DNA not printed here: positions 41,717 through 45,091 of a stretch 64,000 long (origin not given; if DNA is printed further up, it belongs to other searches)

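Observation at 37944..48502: Three tandem paralogues of a ~1020-aa double-module HdrA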

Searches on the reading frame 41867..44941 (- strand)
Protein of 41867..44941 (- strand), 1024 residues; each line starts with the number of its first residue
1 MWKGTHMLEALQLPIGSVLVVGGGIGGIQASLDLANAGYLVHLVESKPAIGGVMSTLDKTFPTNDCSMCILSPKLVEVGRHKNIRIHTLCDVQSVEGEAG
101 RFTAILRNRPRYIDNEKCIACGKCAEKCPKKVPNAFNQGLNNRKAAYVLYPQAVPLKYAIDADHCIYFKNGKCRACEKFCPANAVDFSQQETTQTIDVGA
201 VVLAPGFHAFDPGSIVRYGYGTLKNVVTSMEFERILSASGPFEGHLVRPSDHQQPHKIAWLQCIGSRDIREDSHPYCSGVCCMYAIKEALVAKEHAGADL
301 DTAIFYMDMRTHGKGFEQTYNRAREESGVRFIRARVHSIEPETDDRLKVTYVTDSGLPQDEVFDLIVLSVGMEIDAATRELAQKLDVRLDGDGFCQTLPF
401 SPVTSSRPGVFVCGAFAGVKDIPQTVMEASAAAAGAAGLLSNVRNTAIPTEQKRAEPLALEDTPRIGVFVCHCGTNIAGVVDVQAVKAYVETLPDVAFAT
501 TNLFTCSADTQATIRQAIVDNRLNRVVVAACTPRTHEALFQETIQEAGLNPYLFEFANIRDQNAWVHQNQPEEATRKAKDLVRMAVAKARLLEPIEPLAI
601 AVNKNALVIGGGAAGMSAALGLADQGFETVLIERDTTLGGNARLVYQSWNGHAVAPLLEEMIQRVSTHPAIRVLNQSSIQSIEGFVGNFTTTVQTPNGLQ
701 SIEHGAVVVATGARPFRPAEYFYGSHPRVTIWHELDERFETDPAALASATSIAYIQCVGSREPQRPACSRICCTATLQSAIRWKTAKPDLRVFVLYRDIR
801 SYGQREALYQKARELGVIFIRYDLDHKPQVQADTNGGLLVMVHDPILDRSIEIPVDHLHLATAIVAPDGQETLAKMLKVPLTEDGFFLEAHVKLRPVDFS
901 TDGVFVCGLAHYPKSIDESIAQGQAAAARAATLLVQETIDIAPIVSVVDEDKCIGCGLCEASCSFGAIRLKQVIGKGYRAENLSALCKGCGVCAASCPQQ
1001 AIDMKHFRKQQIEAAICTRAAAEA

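Call 4: search_protein_families(library=pfam, proteins=[window:41867-44941:-], max_evalue=0.01)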
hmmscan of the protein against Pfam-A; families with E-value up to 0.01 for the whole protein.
window:41867-44941:- (1024 aa): 27 families (the best 25 are shown)
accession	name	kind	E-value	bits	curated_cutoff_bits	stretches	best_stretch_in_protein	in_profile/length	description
PF07992.20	Pyr_redox_2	-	1.5e-28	100.5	26.1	3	606-718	3-114/291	Pyridine nucleotide-disulphide oxidoreductase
PF00037.32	Fer4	-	1.7e-18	66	21.1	3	947-969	2-24/24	4Fe-4S binding domain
PF12831.13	FAD_oxidored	-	7.3e-16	58.9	27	2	607-642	3-38/416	FAD dependent oxidoreductase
PF14697.11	Fer4_21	-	1.2e-14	54.6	35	2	947-1004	2-59/59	4Fe-4S dicluster domain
PF13450.12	NAD_binding_8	-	3.4e-14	53.3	21.9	2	608-643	1-36/68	NAD(P)-binding Rossmann-like domain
PF01266.30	DAO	-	4.3e-13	49.9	27.9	1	607-660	3-66/353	FAD dependent oxidoreductase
PF12838.12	Fer4_7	-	1.8e-11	44.8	27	4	952-1001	1-52/52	4Fe-4S dicluster domain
PF12837.12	Fer4_6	-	4.7e-11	42.5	25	2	946-968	2-24/24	4Fe-4S binding domain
PF13187.11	Fer4_9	-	6e-11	42.6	27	2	952-1002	1-52/52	4Fe-4S dicluster domain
PF13738.12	Pyr_redox_3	-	8.7e-11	42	30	1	603-715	164-269/305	Pyridine nucleotide-disulphide oxidoreductase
PF00890.30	FAD_binding_2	-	1.1e-10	41.8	20.4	2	606-642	2-38/414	FAD binding domain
PF12797.12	Fer4_2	-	1.1e-10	41.1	24.5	2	947-964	4-21/22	4Fe-4S binding domain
PF13237.11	Fer4_10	-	2.9e-10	40.4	25.5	1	112-181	3-53/53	4Fe-4S dicluster domain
PF01134.28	GIDA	-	1.6e-08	34.4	22.1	1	607-663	3-58/391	Glucose inhibited division protein A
PF25160.1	LdpA_Fe-S-bd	-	2.8e-08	33.9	27.6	1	983-1006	24-47/49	LdpA Fe-S cluster-binding domain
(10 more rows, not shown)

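Call 5: search_protein_families(library=ncbifam, proteins=[window:41867-44941:-], max_evalue=0.001)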
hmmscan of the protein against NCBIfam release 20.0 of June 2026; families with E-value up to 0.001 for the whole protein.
window:41867-44941:- (1024 aa): 135 families (the best 25 are shown)
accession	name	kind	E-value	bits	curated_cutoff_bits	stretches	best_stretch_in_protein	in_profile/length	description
NF040770.1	hetero_SS_HdrA2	exception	1.4e-297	989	1100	3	17-442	141-562/777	CoB-CoM heterodisulfide reductase HdrA2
NF041778.1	hetero_SS_HdrA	equivalog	1.4e-223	744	1400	3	7-443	133-573/771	ferredoxin:CoB-CoM heterodisulfide reductase subunit HdrA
NF041891.1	hdrA_Methbact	equivalog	1.5e-208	694.7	1300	3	17-440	135-556/762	ferredoxin:CoB-CoM heterodisulfide reductase subunit HdrA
NF007202.0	PRK09623.1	equivalog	1.5e-15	57.4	166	1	918-1006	18-102/105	3-methyl-2-oxobutanoate dehydrogenase subunit delta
TIGR03997.1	mycofact_OYE_2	equivalog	2.5e-14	52.6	793.15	1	602-720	378-480/645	mycofactocin system FadH/OYE family oxidoreductase 2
TIGR03467.1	HpnE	equivalog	2.6e-14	53.4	283.05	2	607-647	2-42/430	hydroxysqualene dehydroxylase HpnE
NF040684.1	PorD_Arch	equivalog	1.4e-13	50.7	120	1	947-1005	28-82/85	pyruvate synthase subunit PorD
NF005560.0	PRK07233.1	equivalog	2.8e-13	49.5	252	2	18-58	3-43/435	hypothetical protein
NF042909.1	FMH_DH_FwdF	exception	3e-13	49.6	375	1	112-194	95-164/336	tungsten-dependent formylmethanofuran dehydrogenase subunit FwdF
TIGR02179.1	PorD_KorD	subfamily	1.1e-12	47.8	60.05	1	946-1005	20-75/78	2-oxoacid:acceptor oxidoreductase, delta subunit, pyruvate/2-ketoisovalerate family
NF058577.1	FdxA_fam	equivalog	2.8e-12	46.6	65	1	111-130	31-50/52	4Fe-4S ferredoxin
NF009410.0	PRK12771.1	subfamily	3.7e-12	45.6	516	1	603-643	138-178/566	NAD(P)-binding protein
NF045637.1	carotdesatCrtDProt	equivalog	4.2e-12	45.4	580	2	18-58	1-41/485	1-hydroxycarotenoid 3,4-desaturase CrtD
NF041087.1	bile_acid_BaiCD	equivalog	7.9e-12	44.1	825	1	603-718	380-479/642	bile acid Fe-S flavoenzyme BaiCD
NF058655.1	CrtID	equivalog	1.4e-11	44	640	2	607-645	2-40/478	bifunctional phytoene desaturase/3,4-desaturase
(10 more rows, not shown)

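Call 35: find_encoding_contigs(protein=window:41867-44941:-, flank=10000, max_places=3)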
Protein window:41867-44941:- (1024 aa): no gene with exactly this product is on record in the collection.

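Call 36: find_encoding_contigs(protein=window:41867-44923:-, flank=10000, max_places=3)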
Protein window:41867-44923:- (1018 aa): no gene with exactly this product is on record in the collection.
